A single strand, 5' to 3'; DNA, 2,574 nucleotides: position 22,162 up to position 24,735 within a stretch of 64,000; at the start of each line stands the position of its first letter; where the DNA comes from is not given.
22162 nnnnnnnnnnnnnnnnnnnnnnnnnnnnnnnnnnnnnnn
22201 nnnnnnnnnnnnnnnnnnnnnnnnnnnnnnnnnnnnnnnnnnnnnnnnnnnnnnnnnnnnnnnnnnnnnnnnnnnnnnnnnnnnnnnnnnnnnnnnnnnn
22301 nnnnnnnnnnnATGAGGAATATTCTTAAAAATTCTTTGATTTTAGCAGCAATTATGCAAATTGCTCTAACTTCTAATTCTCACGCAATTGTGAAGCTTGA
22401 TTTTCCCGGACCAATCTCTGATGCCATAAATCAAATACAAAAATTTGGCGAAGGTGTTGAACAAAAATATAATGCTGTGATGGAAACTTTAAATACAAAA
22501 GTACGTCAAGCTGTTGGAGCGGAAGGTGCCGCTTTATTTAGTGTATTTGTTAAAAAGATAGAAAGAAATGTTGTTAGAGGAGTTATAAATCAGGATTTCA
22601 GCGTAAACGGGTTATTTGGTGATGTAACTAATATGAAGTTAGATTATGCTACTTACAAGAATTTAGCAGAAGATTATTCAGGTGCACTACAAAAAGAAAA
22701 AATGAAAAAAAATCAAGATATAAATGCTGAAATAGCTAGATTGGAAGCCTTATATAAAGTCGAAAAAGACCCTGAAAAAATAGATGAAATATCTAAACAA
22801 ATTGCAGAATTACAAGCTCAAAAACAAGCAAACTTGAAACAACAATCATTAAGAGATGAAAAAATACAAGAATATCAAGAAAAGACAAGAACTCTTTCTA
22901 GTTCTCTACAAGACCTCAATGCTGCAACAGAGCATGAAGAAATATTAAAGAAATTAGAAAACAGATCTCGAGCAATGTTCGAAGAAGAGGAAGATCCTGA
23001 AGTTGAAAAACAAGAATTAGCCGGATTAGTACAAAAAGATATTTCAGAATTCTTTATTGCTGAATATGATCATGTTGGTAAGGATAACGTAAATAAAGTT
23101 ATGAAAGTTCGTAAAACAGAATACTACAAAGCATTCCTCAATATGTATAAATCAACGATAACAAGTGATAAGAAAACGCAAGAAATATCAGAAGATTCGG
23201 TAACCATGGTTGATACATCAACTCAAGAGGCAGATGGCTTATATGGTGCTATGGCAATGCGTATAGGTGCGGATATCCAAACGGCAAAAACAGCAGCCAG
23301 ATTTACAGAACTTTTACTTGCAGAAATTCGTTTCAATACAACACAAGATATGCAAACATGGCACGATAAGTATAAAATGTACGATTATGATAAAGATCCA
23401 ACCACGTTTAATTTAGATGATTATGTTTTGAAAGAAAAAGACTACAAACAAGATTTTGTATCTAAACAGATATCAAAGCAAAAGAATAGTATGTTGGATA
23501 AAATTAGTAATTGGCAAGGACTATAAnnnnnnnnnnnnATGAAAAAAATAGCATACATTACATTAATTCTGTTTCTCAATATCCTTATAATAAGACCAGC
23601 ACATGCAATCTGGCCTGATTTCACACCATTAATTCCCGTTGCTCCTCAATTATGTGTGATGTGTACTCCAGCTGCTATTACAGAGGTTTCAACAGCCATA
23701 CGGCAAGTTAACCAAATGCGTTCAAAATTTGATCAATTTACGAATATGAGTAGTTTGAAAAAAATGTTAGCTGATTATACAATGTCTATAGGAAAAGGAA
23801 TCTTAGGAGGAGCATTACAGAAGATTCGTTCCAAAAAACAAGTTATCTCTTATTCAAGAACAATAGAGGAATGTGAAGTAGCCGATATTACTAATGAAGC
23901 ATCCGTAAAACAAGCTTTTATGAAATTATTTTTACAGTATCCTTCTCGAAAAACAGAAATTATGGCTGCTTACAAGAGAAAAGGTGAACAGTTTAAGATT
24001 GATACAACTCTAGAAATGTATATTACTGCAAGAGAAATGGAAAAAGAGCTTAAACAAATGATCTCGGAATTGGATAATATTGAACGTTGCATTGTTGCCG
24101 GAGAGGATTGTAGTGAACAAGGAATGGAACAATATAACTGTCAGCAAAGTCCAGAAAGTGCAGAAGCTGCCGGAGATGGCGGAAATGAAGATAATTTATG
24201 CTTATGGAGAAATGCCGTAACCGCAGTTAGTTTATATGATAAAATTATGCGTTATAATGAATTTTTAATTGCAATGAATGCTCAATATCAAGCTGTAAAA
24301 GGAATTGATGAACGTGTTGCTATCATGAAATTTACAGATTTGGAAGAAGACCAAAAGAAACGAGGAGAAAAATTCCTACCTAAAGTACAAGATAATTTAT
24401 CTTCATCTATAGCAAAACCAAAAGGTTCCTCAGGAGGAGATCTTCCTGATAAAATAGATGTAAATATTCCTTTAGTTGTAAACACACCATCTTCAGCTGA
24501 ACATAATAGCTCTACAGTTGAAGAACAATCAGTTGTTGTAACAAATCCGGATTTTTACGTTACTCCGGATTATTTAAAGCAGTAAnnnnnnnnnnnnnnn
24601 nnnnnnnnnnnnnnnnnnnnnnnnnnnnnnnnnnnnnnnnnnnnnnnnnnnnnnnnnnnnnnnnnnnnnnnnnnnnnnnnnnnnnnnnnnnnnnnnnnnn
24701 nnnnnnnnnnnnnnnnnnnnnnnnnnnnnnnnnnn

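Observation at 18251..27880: Six consecutive Sec-signal coiled-coil or Cys-rich proteins occupy the slot where VirB5/VirB6 (or the Rickettsiales virB6 paralogue array) would be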

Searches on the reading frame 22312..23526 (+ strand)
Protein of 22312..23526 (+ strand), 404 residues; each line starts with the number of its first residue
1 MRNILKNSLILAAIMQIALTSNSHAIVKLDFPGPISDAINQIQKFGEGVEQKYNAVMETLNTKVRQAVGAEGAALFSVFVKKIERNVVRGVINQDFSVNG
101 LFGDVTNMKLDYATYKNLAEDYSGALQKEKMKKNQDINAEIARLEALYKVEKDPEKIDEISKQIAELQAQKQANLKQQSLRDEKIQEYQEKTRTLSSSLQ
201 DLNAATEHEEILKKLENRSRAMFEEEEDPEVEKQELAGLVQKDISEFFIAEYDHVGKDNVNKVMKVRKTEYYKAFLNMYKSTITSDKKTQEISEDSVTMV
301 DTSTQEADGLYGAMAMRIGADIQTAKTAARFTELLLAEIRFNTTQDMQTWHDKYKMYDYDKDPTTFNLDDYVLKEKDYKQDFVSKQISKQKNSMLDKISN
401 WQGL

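Call 4: search_protein_families(library=pfam, proteins=[window:22312-23526:+], max_evalue=1)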
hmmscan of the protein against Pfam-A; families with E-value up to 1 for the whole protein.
window:22312-23526:+ (404 aa): 2 families
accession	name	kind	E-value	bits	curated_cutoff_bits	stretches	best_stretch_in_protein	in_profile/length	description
PF01913.23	FTR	-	0.054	13.9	27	1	304-357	78-129/142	Formylmethanofuran-tetrahydromethanopterin formyltransferase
PF05884.17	ZYG-11_interact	-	0.34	10.7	25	0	35-70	30-65/295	Interactor of ZYG-11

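Call 5: search_protein_families(library=ncbifam, proteins=[window:22312-23526:+], max_evalue=1)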
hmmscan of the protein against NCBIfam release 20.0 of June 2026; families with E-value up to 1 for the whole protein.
window:22312-23526:+ (404 aa): 2 families
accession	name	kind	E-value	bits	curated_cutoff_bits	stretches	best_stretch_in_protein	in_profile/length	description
NF045780.1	TrlF_fam_ATP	equivalog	0.027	13.2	350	1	107-367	557-814/944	TrlF family AAA-like ATPase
NF047987.1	cpg1_fam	equivalog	0.2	10.3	250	1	43-142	69-134/612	Cpg1 family polymorphic protein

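Call 75: search_protein_families(library=pfam, alignment_id=A3, max_evalue=0.1)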
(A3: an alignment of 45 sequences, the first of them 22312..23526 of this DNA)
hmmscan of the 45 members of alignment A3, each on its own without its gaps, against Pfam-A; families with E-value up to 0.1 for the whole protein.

A. member 1, window:22312-23526:+ (404 aa): 1 family
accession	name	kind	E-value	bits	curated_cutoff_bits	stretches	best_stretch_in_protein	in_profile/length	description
PF01913.23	FTR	-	0.054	13.9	27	0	304-357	78-129/142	Formylmethanofuran-tetrahydromethanopterin formyltransferase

B. families by the number of members that match (of 45 scanned): 70 families (the first 25 are shown)
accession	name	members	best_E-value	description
PF04513.17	Baculo_PEP_C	5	0.00043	Baculovirus polyhedron envelope protein, PEP, C terminus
PF07889.17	DUF1664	4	0.00034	Protein of unknown function (DUF1664)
PF07219.19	HemY_N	4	0.015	HemY protein N-terminus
PF06013.18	WXG100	3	0.0021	Proteins of 100 residues with WXG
PF13863.11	DUF4200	3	0.0023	Domain of unknown function (DUF4200)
PF04108.17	ATG17_like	2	0.0024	Autophagy protein ATG17-like domain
PF14362.11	DUF4407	2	0.0029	Domain of unknown function (DUF4407)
PF16740.10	SKA2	2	0.022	Spindle and kinetochore-associated protein 2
PF14282.11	FlxA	2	0.031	FlxA-like protein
PF09177.16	STX6_10_61_N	2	0.035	Syntaxin 6/10/61, N-terminal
PF10241.14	KxDL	2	0.054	Uncharacterized conserved protein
PF07926.17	TPR_MLP1_2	2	0.073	TPR/MLP1/MLP2-like protein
PF10506.14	USHBP1_PDZ-bd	1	2.4e-05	Harmonin-binding protein USHBP1, PDZ-binding domain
PF11839.13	Alanine_zipper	1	3e-05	Alanine-zipper, major outer membrane lipoprotein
PF01576.24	Myosin_tail_1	1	0.00014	Myosin tail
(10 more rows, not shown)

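Call 80: find_homologous_proteins(query=A3, max_evalue=0.01)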
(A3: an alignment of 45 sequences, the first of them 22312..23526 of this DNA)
Query A3 (45 sequences) (404 aa, profile of the alignment): 25 proteins with E <= 0.01 among 8000 candidates.
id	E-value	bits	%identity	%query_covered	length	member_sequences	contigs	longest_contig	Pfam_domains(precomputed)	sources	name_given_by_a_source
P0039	5.6e-103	363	22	91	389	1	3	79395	-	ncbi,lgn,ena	-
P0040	1.0e-102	363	22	91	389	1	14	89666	-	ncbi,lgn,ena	-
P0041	2.6e-102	361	22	91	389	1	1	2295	-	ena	-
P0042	1.4e-101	359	22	91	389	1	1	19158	-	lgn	-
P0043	3.1e-101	358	22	91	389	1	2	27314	PF25994.1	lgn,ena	-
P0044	5.2e-101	357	22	91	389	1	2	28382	PF25994.1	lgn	-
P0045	1.2e-100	356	29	14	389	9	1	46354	PF25994.1,PF24161.2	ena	-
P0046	1.4e-99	352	29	14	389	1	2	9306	PF01576.25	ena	-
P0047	1.4e-98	349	31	14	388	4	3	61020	-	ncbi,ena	-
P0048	2.2e-97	345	24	26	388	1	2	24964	PF23435.3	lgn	-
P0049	2.6e-96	341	31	14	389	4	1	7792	PF25994.1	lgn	-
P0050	5.9e-96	340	25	27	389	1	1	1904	PF24161.2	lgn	-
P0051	8.9e-95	336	33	14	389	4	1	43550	-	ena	-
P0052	4.5e-93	331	-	-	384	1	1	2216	-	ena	-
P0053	1.1e-92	330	100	100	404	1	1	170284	-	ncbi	-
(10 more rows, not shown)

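Call 83: find_encoding_contigs(protein=P0053, flank=10000, max_places=3)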
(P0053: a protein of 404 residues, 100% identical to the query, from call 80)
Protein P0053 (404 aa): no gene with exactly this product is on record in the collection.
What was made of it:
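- Tried and rejected: A look-up of the window's D protein (P0053) found no record (call 83).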

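Call 86: search_solved_structures(query=A3, max_evalue=1)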
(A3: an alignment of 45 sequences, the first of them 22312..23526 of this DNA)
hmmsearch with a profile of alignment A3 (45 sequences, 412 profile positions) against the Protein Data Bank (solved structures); distinct sequences matched with E-value up to 1: 86 (the best 60 are shown).
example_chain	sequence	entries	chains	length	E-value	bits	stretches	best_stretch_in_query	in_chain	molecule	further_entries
6ds9_A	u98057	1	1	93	6.8e-06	28.8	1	151-235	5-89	de novo designed three helix bundle GRa3D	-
5xg2_A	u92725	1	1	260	7.2e-06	28.7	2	47-240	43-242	Chromosome partition protein Smc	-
3k2s_A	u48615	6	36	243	0.00025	23.6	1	25-199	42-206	Apolipoprotein A-I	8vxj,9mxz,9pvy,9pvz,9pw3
2msc_A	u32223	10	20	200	0.00036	23.1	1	34-199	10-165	Apolipoprotein A-I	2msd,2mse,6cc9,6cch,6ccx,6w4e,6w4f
6pts_A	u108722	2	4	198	0.00037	23.1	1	34-199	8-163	Apolipoprotein A-I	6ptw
1av1_A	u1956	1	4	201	0.00037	23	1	34-199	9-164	APOLIPOPROTEIN A-I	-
4v6m_A0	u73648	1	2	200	0.0004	23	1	34-199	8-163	Apolipoprotein A-I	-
3r2p_A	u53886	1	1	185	0.00054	22.5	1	25-156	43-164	Apolipoprotein A-I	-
4tql_A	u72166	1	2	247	0.00081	21.9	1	42-256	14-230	Three helix bundle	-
9rgy_A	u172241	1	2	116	0.0045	19.5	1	152-234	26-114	sc-apCC3-CW-0NTT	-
8p4y_A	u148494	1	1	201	0.0053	19.3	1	150-253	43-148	Protein origami triangle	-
4ilo_A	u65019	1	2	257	0.0061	19.1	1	143-269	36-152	CT398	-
9tll_A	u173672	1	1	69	0.0061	19.1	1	178-235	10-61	Sc-apCC-2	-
7kjr_C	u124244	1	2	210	0.0068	18.9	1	39-199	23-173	Apolipoprotein A-I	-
6uui_X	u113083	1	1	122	0.0069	18.9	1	125-232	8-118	Keratin, type I cytoskeletal 10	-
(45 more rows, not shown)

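Call 92: list_cluster_members(proteins=[window:22312-23526:+, window:24608-27880:+, window:15746-18175:+])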
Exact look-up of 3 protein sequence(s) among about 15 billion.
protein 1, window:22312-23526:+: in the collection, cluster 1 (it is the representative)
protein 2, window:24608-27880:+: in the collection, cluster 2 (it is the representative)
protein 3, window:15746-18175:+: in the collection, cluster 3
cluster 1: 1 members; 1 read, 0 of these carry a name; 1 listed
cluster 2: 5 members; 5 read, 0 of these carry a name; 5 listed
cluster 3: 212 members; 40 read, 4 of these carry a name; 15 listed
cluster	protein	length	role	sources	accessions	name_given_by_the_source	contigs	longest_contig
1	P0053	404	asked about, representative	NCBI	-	-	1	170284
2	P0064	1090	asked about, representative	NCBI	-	-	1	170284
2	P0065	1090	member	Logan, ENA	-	-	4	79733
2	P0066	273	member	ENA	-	-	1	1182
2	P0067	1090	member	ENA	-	-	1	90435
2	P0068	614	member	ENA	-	-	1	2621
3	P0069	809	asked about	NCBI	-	-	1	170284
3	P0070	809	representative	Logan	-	-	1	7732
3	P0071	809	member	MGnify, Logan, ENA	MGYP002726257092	FL=1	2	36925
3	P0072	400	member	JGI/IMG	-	type IV secretion system protein VirB4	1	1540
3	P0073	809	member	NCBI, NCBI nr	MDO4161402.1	MAG: hypothetical protein Q4D80_00140 [Pseudomonadota bacterium] | hypothetical protein [Pseudomonadota bacterium]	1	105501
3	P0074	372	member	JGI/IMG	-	type IV secretion system protein VirB4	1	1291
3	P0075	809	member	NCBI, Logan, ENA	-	-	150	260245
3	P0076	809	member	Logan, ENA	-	-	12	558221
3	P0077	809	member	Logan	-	-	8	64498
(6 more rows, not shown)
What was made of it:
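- Checked: D 22312-23526 (404 aa; this exact 404-aa product is on record in the protein collection, calls 80 and 92) The exact F sequence occurs in several independent assemblies (call 92).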

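Call 99: search_protein_representatives(alignment_id=A9)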
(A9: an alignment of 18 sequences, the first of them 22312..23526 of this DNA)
Query: 18 sequences, 389 profile positions. Proteins with E-value up to 0.001 (for the whole library): 297; up to 1e-10: 149; up to 1e-30: 56. The best 150 are listed.
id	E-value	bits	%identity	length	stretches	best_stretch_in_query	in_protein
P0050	2.6e-171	586.6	-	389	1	1-389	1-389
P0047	2.6e-164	563.6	-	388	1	1-389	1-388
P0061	2.7e-149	514.2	-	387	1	1-389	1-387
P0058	1.5e-108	380.0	-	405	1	1-389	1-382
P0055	9.1e-105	367.5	-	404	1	1-389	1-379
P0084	4.0e-103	362.1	-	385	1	1-385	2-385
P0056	4.1e-98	345.6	-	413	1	1-389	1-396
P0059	3.6e-97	342.5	-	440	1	1-388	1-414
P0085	8.3e-84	298.5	-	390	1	1-387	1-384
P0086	8.9e-75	268.8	-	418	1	1-389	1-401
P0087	2.9e-71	257.2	-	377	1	1-383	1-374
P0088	1.1e-68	248.7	-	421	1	1-389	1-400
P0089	1.7e-67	244.8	-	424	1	1-387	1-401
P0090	2.9e-67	244.1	-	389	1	1-384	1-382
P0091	2.6e-65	237.7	-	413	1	1-387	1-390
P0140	1.3e-26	110.3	-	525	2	1-385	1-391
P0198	2.7e-14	69.7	-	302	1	252-386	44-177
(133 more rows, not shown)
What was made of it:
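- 22312..23526 (+): D: 404-aa exported helical protein with a conserved C-terminal .............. motif. It is fused to a VirB2 pilin core in some relatives. The family has 297 50%-identity representatives at E<=1e-3 (call 99).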

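Call 101: search_protein_families(library=pfam, alignment_id=A10, max_evalue=0.01)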
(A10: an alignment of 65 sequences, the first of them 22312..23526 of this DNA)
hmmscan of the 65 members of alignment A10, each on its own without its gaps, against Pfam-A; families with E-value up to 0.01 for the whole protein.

A. member 1, window:22312-23526:+ (404 aa): 0 families

B. families by the number of members that match (of 65 scanned): 39 families (the first 25 are shown)
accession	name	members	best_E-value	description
PF06103.16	DUF948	4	2.7e-05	Bacterial protein of unknown function (DUF948)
PF12732.12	YtxH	3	0.0015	YtxH-like protein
PF11839.13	Alanine_zipper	2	3e-05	Alanine-zipper, major outer membrane lipoprotein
PF09762.14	CCDC93_CC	2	0.00081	CCDC93 coiled-coil domain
PF16326.10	ABC_tran_CTD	2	0.0025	ABC transporter C-terminal domain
PF18433.6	DUF5610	1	3.4e-06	Domain of unknown function (DUF5610)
PF04513.17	Baculo_PEP_C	1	3.8e-05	Baculovirus polyhedron envelope protein, PEP, C terminus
PF07464.16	ApoLp-III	1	9.3e-05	Apolipophorin-III precursor (apoLp-III)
PF02987.21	LEA_4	1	0.00014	Late embryogenesis abundant protein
PF04956.18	TrbC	1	0.00018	TrbC/VIRB2 pilin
PF04100.18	Vps53_N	1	0.00056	Vps53, N-terminal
PF11802.13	CENP-K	1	0.00065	Centromere-associated protein K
PF16888.10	YwqH-like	1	0.00071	YwqH-like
PF18210.6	Knl1_RWD_C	1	0.001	Knl1 RWD C-terminal domain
PF04108.17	ATG17_like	1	0.0014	Autophagy protein ATG17-like domain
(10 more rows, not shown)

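Call 104: find_encoding_contigs(protein=P0140, flank=10000, max_places=3)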
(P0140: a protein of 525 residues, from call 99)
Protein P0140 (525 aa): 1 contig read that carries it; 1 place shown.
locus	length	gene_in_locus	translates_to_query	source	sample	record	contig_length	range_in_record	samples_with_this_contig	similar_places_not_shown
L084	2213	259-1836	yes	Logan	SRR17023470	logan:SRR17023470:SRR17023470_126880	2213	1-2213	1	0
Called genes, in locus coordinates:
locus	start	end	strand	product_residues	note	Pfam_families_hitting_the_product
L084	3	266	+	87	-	?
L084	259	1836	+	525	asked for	-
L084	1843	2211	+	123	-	?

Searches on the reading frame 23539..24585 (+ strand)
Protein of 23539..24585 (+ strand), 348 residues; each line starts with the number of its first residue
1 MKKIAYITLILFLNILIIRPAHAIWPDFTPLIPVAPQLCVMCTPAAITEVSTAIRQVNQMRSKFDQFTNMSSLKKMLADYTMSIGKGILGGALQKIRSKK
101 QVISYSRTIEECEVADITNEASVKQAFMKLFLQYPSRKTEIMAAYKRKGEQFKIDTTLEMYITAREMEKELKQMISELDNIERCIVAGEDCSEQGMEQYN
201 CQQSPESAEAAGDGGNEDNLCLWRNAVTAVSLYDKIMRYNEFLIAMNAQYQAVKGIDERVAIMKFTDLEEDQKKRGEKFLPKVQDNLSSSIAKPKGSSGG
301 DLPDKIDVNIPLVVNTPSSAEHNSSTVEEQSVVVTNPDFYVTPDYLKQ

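Call 4: search_protein_families(library=pfam, proteins=[window:23539-24585:+], max_evalue=1)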
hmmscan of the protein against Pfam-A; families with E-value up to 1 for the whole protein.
window:23539-24585:+ (348 aa): 1 family
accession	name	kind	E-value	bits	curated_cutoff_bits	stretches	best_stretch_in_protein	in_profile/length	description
PF18756.6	Nmad4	-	0.0072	17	27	1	229-281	13-64/87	Nucleotide modification associated domain 4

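Call 5: search_protein_families(library=ncbifam, proteins=[window:23539-24585:+], max_evalue=1)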
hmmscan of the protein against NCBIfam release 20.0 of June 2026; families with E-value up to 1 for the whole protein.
window:23539-24585:+ (348 aa): 1 family
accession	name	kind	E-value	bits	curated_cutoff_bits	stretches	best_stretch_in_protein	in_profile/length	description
TIGR00269.1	TIGR00269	hypoth_equivalog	0.016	15.5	62.75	0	108-151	27-70/104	TIGR00269 family protein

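Call 54: predict_structure(alignment_id=A7)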
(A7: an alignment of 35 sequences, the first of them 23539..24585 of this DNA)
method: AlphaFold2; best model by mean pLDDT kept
length: 348 residues; sequences in the alignment: 35
mean_pLDDT: 55.7   pTM: 0.39
mean pLDDT of the five models: 55.7, 53.4, 52.9, 52.9, 52.5
residues with pLDDT >= 90: 0; 70-90: 123; 50-70: 72; < 50: 153
segments of 3 or more residues with pLDDT < 50: 18-43, 66-90, 92-94, 96-111, 271-348
pLDDT, mean of each block of 10 residues (from residue 1): 71 58 38 38 48 55 48 44 45 48 44 67 73 79 81 81 82 82 71 65 60 61 78 81 79 71 65 39 27 27 28 26 25 28 33
secondary structure, 60 per line:
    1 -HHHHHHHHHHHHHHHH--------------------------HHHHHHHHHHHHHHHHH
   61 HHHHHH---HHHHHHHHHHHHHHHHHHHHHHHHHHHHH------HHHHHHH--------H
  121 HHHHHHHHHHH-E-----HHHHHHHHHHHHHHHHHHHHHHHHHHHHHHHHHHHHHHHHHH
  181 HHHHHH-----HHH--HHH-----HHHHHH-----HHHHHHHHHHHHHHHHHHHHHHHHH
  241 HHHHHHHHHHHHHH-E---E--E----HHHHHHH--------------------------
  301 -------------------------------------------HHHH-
elements in order: H2-17 H44-66 H70-98 H105-111 H120-131 H139-186 H205-210 H216-254 H268-274 H344-347
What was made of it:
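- The E model is of low confidence (call 54).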

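Call 58: fold_search(model_id=the predicted structure, library=pdb)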
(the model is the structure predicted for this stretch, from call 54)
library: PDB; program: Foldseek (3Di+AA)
matches with E <= 10: 229; with E <= 0.001: 0
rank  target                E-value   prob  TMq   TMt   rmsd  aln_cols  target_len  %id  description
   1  6zbc_D                1.1e-01  0.41  0.17  0.24  16.4       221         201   10  Merozoite surface protein 1 (MSP-1) from Plasmodium falciparum, main conformation (released 2021-05-19)
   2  6zbf_D                1.3e-01  0.38  0.16  0.25  16.5       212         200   12  Merozoite surface protein 1 (MSP-1) from Plasmodium falciparum, alternative conformation 3 (released 2021-05-19)
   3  6kgq                  1.8e-01  0.44  0.15  0.10  14.3       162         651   12  LSD1-FCPA-MPE five-membered ring adduct model (released 2020-03-25)
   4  4bay_A                2.2e-01  0.41  0.17  0.10  15.2       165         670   11  Phosphomimetic mutant of LSD1-8a splicing variant in complex with CoREST (released 2013-11-27)
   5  5l3c_A                2.9e-01  0.33  0.16  0.10  14.0       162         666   12  Human LSD1/CoREST: LSD1 E379K mutation (released 2016-05-04)
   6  2uxn_A                3.1e-01  0.47  0.16  0.10   8.0       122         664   13  Structural Basis of Histone Demethylation by LSD1 Revealed by Suicide Inactivation (released 2007-05-29)
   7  5l3b_A                3.3e-01  0.51  0.16  0.10   7.1       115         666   13  Human LSD1/CoREST: LSD1 D556G mutation (released 2016-05-04)
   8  6tuy_A                3.5e-01  0.35  0.16  0.11   9.8       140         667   12  Human LSD1/CoREST bound to the quinazoline inhibitor MC4106 (released 2021-07-21)
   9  9dbp_A                4.2e-01  0.41  0.16  0.10   8.0       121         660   14  Crystal structure of the LSD1/CoREST histone demethylase in complex with the cofactor FAD and the inhibitor GSK690 (released 2025-09-17)
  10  2y48_A                4.2e-01  0.41  0.16  0.10   8.2       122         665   13  Crystal structure of LSD1-CoREST in complex with a N-terminal SNAIL peptide (released 2011-02-16)
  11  5l3d_A                4.2e-01  0.41  0.16  0.10   8.0       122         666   13  Human LSD1/CoREST: LSD1 Y761H mutation (released 2016-05-04)
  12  2x0l_A                4.4e-01  0.41  0.16  0.10   8.2       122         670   13  Crystal structure of a neuro-specific splicing variant of human histone lysine demethylase LSD1. (released 2010-03-02)
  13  5h6r_A                4.4e-01  0.38  0.16  0.10   8.2       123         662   12  Crystal structure of LSD1-CoREST in complex with peptide 13 (released 2017-04-12)
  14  7cdf_A                4.7e-01  0.41  0.16  0.10   8.1       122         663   13  Crystal structure of LSD1-CoREST in complex with PRSFLVRRK peptide (released 2021-06-23)
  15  2uxx_A                6.4e-01  0.33  0.16  0.10   8.0       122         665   13  Human LSD1 Histone Demethylase-CoREST in complex with an FAD- tranylcypromine adduct (released 2007-08-21)
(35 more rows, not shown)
